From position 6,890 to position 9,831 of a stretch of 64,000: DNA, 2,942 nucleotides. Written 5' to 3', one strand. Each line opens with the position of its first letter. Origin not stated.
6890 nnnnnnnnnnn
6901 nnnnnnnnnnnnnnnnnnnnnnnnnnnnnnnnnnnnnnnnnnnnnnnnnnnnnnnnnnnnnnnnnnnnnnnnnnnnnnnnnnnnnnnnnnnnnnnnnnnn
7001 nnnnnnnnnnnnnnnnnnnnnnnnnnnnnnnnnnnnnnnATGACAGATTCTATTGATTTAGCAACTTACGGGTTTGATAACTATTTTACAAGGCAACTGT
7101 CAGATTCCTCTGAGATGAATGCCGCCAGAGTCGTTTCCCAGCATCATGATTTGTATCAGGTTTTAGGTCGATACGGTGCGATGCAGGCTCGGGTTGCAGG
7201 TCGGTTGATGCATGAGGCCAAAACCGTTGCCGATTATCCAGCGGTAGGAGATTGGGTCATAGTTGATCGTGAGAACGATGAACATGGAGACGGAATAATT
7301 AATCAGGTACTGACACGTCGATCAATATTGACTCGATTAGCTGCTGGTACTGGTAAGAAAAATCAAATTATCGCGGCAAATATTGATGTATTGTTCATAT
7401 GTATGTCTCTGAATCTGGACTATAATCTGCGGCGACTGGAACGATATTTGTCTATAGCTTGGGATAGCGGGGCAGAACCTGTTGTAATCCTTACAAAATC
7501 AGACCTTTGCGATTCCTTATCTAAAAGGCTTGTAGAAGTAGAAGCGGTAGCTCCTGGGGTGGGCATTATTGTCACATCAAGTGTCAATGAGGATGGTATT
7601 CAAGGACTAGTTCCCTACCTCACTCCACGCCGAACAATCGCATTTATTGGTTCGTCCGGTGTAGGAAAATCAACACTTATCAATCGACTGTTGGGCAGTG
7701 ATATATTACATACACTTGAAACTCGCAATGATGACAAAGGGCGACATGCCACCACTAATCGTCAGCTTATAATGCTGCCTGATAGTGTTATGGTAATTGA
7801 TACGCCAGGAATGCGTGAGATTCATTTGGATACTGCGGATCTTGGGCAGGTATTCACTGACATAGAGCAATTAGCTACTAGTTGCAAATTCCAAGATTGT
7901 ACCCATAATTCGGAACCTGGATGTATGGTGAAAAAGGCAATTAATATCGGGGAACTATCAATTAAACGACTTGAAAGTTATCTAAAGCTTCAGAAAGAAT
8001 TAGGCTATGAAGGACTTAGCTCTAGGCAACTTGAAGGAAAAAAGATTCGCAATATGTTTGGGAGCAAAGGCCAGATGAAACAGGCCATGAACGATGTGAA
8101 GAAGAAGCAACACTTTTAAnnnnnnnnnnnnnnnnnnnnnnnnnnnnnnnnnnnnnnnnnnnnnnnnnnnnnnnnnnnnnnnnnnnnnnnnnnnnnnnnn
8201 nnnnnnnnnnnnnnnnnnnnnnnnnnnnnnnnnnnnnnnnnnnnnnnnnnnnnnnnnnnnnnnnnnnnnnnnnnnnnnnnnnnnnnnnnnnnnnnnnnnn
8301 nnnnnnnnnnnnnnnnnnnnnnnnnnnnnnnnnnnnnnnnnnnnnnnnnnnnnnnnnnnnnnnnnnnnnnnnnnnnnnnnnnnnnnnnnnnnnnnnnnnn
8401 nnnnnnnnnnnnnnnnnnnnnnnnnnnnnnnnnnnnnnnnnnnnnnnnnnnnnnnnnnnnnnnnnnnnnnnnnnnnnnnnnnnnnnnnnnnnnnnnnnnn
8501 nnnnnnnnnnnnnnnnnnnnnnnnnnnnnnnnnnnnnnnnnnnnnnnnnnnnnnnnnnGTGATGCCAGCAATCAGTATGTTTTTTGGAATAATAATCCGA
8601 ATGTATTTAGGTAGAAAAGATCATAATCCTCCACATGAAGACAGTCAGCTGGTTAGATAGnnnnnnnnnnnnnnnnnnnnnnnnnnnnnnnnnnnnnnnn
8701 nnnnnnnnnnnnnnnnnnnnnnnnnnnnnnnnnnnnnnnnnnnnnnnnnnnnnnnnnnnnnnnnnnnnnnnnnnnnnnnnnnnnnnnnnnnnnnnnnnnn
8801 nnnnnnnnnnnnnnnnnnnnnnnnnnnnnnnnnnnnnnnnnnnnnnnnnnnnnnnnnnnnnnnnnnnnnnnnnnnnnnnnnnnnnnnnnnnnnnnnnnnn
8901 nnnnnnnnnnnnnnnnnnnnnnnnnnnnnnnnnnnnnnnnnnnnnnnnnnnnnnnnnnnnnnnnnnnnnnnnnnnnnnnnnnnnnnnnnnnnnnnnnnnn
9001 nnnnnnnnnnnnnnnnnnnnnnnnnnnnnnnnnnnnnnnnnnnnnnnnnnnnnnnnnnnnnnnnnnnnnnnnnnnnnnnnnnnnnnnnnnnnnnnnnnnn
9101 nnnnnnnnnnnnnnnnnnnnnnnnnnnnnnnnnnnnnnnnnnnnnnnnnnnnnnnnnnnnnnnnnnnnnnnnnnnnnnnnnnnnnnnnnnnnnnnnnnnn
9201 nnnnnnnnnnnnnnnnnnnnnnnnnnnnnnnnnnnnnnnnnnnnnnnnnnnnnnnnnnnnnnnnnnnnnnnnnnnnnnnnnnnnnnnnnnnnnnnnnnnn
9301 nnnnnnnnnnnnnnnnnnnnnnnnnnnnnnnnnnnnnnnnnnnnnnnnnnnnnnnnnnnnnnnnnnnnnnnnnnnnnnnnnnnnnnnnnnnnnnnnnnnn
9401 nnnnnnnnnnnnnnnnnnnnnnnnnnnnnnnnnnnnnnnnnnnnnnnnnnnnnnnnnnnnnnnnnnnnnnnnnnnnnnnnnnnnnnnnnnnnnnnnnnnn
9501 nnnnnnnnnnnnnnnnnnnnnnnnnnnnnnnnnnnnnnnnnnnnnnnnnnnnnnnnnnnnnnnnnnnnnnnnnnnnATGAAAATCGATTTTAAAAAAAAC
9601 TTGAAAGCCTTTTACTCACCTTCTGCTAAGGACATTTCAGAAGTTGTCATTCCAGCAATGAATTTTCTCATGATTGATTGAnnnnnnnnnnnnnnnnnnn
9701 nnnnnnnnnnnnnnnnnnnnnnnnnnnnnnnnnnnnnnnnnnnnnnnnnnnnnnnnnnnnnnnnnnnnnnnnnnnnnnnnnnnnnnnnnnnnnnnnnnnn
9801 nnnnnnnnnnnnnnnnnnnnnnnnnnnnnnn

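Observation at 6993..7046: Housekeeping rsgA is translationally coupled (ATGA) to a 16-codon DUF4160-derived leader peptide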

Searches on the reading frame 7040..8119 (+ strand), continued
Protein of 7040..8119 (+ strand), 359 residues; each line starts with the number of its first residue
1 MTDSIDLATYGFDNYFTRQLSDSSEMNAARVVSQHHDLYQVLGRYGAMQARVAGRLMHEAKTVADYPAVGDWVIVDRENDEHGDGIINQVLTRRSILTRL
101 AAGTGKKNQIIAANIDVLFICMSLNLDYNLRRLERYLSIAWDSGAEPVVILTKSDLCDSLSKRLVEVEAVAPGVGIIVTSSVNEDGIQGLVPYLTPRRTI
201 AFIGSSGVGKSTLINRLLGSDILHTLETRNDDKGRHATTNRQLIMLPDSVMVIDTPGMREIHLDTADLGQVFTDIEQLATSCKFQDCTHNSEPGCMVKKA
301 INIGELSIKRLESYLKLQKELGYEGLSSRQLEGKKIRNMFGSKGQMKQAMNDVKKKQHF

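Call 45: search_protein_families(library=pfam, proteins=[L006:8363-9661:-, L006:11338-11751:-, L007:8592-9188:+, L007:9511-9822:+, L007:11124-11465:-, L010:9338-9901:+, L010:11150-12259:-, L004:8879-9820:+, L004:11308-12201:-, L007:7778-8584:+], max_evalue=0.0001)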
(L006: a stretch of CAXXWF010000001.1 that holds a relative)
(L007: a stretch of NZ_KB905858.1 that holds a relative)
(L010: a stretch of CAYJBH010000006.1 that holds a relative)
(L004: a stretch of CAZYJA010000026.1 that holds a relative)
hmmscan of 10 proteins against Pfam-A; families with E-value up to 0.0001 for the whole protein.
L006:8363-9661:- (432 aa): 3 families
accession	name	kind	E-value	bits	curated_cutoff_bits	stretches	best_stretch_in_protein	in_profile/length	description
PF12836.13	HHH_3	-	8.7e-08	32.6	27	1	323-360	6-42/65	Helix-hairpin-helix motif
PF00633.29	HHH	-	1.4e-06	28.2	24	1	325-349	5-29/30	Helix-hairpin-helix motif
PF04055.27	Radical_SAM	-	3.3e-06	27.8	29.5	1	61-186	4-129/166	Radical SAM superfamily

L006:11338-11751:- (137 aa): 0 families

L007:8592-9188:+ (198 aa): 1 family
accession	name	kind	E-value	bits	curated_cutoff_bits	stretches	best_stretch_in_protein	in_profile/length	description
PF05962.17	HutD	-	1.4e-22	81.2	25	1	11-158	2-154/181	HutD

L007:9511-9822:+ (103 aa): 2 families
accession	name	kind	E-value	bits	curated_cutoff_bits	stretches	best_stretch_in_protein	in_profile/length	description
PF08765.17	Mor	-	3.5e-06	27.4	24.9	1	26-102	33-96/107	Mor transcription activator family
PF00196.25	GerE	-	1.7e-05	24.8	23.5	1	66-94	6-34/57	Bacterial regulatory proteins, luxR family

L007:11124-11465:- (113 aa): 1 family
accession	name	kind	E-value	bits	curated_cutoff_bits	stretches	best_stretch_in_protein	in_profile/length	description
PF01638.23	HxlR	-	8.1e-31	106.2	20.8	1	24-112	1-88/91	HxlR-like helix-turn-helix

L010:9338-9901:+ (187 aa): 1 family
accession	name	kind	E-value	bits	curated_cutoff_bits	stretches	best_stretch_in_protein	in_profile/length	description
PF01242.24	PTPS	-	2.3e-10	40.9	22.4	1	8-145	7-101/121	6-pyruvoyl tetrahydropterin synthase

L010:11150-12259:- (369 aa): 2 families
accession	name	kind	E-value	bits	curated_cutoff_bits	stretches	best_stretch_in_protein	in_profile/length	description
PF01625.27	PMSR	-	2.8e-62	209.9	23.7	1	55-205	1-153/153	Peptide methionine sulfoxide reductase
PF01641.26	SelR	-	1.4e-44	151.2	24.9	1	237-352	1-116/116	SelR domain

L004:8879-9820:+ (313 aa): 1 family
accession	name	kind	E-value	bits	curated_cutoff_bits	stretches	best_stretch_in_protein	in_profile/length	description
PF01544.23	CorA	-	2e-71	241.2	27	1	28-309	3-291/292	CorA-like Mg2+ transporter protein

L004:11308-12201:- (297 aa): 1 family
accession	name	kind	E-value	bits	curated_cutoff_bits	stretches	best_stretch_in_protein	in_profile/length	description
PF03547.23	Mem_trans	-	6.3e-27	94.5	25.7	2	154-292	199-341/343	Membrane transport protein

L007:7778-8584:+ (268 aa): 1 family
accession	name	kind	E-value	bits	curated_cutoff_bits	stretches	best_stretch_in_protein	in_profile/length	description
PF00005.33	ABC_tran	-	9.4e-36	123.9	25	1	28-167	1-136/137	ABC transporter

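Call 55: find_encoding_contigs(protein=P0121, flank=3000, max_places=3)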
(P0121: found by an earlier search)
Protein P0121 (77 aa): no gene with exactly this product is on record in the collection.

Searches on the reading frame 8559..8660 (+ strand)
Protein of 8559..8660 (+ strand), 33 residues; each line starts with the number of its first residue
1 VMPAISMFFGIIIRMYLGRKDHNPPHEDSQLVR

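Call 5: search_protein_families(library=pfam, proteins=[window:8559-8660:+], max_evalue=0.01)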
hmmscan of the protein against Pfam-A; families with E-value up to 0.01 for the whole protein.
window:8559-8660:+ (33 aa): 1 family
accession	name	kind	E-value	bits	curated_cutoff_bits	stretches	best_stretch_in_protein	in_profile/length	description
PF13711.11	DUF4160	-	0.0041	17.7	23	1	10-26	1-17/65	Domain of unknown function (DUF4160)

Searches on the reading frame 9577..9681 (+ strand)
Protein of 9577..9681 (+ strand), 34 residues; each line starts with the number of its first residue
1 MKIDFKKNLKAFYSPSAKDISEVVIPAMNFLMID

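Call 34: search_protein_families(library=pfam, proteins=[window:9577-9681:+], max_evalue=0.01)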
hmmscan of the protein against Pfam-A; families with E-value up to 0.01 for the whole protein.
window:9577-9681:+ (34 aa): 0 families

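Call 57: search_solved_structures(query=window:9577-9678:+, max_evalue=1)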
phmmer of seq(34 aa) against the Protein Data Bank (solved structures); distinct sequences matched with E-value up to 1: 2.
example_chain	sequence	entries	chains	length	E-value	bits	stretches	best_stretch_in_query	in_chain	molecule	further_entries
3b49_A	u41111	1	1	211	6e-05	25.7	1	2-34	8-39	Lin2189 protein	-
5x5m_A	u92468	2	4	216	6.5e-05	25.6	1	2-34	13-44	Lin2189 protein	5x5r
